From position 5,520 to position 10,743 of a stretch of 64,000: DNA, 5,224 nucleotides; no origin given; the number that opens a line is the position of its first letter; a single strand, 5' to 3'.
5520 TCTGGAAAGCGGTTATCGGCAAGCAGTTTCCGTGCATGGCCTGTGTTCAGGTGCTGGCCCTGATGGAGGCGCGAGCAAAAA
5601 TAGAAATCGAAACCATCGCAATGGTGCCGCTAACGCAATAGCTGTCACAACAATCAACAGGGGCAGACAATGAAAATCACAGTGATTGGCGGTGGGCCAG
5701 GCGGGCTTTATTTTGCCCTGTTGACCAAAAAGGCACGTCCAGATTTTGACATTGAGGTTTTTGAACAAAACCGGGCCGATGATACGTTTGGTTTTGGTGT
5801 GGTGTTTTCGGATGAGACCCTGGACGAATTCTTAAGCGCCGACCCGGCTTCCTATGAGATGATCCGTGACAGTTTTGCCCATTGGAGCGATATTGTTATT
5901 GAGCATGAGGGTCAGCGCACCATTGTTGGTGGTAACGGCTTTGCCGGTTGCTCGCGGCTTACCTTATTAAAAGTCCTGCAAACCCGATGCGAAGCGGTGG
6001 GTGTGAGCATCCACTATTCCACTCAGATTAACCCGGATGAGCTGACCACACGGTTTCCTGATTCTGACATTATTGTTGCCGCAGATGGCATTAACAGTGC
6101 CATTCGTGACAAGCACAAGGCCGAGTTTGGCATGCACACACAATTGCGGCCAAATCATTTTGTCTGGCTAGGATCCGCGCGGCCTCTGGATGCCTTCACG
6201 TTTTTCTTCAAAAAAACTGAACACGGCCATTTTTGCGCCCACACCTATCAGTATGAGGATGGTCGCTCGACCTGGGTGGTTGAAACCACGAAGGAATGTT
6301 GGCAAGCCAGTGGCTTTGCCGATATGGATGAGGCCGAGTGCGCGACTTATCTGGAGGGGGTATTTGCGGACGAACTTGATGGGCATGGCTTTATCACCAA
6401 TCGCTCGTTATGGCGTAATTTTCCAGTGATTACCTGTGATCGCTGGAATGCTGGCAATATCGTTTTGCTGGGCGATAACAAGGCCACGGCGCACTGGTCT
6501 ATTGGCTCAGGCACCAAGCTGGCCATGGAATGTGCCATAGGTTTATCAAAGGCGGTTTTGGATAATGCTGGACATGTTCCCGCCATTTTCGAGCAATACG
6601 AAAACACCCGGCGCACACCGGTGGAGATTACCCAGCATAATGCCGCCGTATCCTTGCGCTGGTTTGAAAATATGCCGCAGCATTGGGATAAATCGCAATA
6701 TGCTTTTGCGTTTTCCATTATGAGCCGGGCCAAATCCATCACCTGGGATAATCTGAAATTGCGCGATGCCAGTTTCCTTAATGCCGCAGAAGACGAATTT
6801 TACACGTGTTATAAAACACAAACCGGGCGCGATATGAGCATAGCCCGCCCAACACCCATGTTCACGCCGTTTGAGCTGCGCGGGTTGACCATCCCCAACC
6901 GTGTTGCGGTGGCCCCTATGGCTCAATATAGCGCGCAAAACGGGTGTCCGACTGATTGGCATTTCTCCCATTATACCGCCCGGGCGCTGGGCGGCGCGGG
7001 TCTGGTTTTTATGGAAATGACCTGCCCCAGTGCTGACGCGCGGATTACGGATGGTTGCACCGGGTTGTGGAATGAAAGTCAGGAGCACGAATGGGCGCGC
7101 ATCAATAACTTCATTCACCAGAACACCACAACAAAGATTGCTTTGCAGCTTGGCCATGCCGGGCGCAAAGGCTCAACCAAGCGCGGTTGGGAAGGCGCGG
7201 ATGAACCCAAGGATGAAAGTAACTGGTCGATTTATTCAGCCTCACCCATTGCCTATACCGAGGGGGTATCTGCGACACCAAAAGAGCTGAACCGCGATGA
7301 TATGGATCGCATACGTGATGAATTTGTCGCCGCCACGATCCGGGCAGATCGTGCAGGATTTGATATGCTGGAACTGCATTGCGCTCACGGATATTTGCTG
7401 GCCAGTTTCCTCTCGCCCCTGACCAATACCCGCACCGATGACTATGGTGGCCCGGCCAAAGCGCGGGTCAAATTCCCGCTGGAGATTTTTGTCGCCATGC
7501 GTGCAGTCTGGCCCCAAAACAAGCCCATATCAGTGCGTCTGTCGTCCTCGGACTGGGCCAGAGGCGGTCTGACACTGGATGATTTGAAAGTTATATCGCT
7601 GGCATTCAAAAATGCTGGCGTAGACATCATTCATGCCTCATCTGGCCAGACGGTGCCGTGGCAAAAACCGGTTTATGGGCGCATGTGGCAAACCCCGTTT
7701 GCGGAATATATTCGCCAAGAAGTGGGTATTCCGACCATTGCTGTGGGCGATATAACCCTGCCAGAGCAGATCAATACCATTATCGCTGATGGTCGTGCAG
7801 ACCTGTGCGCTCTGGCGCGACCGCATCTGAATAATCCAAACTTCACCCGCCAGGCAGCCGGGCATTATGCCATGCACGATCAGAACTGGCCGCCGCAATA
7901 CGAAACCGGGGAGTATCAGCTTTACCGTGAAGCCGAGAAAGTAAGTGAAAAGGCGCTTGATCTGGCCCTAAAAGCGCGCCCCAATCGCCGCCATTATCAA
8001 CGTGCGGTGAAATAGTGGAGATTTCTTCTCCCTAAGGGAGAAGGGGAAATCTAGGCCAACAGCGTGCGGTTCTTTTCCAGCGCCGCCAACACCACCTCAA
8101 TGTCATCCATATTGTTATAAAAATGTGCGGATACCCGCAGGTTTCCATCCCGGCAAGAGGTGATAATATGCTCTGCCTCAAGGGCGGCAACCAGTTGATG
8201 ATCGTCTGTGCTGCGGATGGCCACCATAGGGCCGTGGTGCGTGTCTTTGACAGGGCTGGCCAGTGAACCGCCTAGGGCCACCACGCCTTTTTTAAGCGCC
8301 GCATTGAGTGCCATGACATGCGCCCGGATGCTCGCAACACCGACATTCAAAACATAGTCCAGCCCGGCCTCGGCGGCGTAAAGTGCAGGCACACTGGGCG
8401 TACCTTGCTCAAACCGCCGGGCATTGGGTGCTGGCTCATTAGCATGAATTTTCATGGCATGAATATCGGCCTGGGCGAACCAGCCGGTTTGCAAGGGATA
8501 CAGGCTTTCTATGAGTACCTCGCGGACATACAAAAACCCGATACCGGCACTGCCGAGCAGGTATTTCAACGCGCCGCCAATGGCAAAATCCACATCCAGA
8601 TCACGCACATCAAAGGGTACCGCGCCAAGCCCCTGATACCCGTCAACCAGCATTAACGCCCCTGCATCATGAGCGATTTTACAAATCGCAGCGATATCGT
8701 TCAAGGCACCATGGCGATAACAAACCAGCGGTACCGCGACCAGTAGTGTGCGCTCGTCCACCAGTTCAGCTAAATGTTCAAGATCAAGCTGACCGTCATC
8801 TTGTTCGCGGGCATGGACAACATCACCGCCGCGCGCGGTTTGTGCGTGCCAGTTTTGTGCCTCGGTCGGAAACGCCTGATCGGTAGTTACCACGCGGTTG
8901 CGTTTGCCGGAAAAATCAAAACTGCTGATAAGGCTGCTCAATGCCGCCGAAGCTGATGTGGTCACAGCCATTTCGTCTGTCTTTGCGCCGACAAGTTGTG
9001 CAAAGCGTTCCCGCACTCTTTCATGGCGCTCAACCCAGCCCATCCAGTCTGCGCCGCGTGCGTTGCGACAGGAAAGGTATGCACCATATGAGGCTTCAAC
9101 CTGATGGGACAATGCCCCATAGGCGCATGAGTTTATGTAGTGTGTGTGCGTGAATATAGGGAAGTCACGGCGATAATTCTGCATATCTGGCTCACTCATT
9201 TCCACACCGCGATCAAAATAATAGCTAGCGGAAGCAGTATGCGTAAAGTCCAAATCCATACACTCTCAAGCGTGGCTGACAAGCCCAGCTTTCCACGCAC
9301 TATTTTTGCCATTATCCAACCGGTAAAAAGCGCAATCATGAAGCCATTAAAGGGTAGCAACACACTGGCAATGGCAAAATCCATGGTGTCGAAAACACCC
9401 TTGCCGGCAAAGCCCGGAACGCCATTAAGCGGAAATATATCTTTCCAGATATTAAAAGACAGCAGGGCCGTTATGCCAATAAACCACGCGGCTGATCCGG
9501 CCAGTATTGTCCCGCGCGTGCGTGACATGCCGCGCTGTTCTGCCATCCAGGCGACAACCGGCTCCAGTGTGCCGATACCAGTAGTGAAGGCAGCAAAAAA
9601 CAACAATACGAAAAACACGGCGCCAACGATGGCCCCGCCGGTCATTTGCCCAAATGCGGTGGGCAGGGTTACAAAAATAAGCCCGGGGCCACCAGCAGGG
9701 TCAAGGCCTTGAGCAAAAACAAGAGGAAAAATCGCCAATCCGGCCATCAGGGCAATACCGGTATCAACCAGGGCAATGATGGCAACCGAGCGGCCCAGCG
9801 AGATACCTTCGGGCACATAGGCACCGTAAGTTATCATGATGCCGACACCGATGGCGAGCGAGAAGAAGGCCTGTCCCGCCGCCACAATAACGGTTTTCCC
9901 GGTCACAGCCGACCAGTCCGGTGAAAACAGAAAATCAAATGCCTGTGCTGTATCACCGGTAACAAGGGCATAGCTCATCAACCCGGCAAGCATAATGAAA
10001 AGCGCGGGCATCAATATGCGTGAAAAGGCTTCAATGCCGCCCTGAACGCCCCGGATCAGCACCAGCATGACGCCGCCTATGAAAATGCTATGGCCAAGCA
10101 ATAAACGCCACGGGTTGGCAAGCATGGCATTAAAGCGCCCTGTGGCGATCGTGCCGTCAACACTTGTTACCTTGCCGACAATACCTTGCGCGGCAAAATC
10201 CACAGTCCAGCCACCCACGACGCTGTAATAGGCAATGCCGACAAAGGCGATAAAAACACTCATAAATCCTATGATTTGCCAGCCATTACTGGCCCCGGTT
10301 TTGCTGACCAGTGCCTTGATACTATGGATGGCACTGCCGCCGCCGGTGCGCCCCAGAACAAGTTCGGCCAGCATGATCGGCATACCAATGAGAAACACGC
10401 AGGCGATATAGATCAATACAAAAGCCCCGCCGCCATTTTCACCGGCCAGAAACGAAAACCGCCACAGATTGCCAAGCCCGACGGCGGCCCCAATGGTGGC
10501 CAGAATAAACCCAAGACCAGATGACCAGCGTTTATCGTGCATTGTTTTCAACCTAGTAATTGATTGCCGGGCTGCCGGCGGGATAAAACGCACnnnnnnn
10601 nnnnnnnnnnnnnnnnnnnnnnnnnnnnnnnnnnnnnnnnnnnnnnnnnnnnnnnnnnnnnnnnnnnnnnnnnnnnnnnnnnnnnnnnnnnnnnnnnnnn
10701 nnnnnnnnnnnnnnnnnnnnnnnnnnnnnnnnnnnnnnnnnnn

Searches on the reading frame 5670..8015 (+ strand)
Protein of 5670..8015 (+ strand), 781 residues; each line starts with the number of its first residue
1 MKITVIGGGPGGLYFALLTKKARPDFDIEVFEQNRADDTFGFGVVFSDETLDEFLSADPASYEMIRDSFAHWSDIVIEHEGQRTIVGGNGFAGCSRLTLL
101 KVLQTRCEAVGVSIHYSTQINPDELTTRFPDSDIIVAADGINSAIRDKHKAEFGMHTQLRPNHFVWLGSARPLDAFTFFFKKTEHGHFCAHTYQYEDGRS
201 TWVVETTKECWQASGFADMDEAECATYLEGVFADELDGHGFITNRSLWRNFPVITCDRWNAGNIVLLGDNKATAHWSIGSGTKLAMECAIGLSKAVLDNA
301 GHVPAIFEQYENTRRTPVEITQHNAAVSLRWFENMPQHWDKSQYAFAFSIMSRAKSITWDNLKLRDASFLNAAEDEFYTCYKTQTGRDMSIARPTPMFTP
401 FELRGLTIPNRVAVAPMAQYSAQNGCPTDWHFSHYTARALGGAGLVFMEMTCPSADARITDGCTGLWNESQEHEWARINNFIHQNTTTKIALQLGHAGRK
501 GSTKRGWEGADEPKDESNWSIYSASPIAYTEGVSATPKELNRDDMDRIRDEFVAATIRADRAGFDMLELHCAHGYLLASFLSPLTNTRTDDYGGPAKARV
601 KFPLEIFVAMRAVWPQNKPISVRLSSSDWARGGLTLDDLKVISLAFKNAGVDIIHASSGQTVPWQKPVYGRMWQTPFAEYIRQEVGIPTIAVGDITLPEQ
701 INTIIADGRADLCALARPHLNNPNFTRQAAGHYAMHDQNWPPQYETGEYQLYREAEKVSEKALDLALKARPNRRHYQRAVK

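Call 61: search_protein_families(library=pfam, proteins=[window:5670-8015:+], max_evalue=0.0001)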
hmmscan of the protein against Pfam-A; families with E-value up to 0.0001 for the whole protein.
window:5670-8015:+ (781 aa): 2 families
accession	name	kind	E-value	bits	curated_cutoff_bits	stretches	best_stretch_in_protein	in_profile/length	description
PF00724.26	Oxidored_FMN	-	3.6e-59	201.2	27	1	397-731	2-337/342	NADH:flavin oxidoreductase / NADH oxidase family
PF01494.25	FAD_binding_3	-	2.7e-05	24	22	0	132-315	150-339/349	FAD binding domain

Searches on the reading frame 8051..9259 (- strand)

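Call 61: search_protein_families(library=pfam, proteins=[window:8051-9259:-], max_evalue=0.0001)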
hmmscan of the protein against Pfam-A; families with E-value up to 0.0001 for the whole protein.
window:8051-9259:- (402 aa): 4 families
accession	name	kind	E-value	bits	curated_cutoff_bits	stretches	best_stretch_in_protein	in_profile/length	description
PF00266.25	Aminotran_5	-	2.1e-44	152.5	21.5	1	76-388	42-369/371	Aminotransferase class-V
PF01041.23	DegT_DnrJ_EryC1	-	6.1e-08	32.7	19.8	1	71-213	18-152/360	DegT/DnrJ/EryC1/StrS aminotransferase family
PF01053.26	Cys_Met_Meta_PP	-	2.6e-06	26.7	27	1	81-237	56-203/381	Cys/Met metabolism PLP-dependent enzyme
PF00155.27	Aminotran_1_2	-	1e-05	25.4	19.7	1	79-262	44-250/361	Aminotransferase class I and II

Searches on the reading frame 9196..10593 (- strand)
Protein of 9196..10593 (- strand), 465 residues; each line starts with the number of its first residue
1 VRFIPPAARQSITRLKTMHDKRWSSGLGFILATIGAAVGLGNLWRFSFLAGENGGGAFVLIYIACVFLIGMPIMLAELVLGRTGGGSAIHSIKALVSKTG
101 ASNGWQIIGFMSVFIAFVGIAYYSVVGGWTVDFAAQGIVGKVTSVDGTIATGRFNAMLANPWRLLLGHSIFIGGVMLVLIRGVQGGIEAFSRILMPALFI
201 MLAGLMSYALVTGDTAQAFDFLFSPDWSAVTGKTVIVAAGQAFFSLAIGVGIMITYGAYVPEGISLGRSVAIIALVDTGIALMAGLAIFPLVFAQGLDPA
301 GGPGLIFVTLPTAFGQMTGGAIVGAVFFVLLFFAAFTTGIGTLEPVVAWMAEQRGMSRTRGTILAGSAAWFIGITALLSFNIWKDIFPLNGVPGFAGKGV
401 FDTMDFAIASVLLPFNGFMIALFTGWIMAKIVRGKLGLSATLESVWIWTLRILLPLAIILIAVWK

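Call 61: search_protein_families(library=pfam, proteins=[window:9196-10593:-], max_evalue=0.0001)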
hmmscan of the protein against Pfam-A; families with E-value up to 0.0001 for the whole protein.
window:9196-10593:- (465 aa): 1 family
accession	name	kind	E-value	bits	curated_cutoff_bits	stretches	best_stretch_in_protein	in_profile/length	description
PF00209.24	SNF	-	8e-39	134.2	27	2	22-136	3-111/524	Sodium:neurotransmitter symporter family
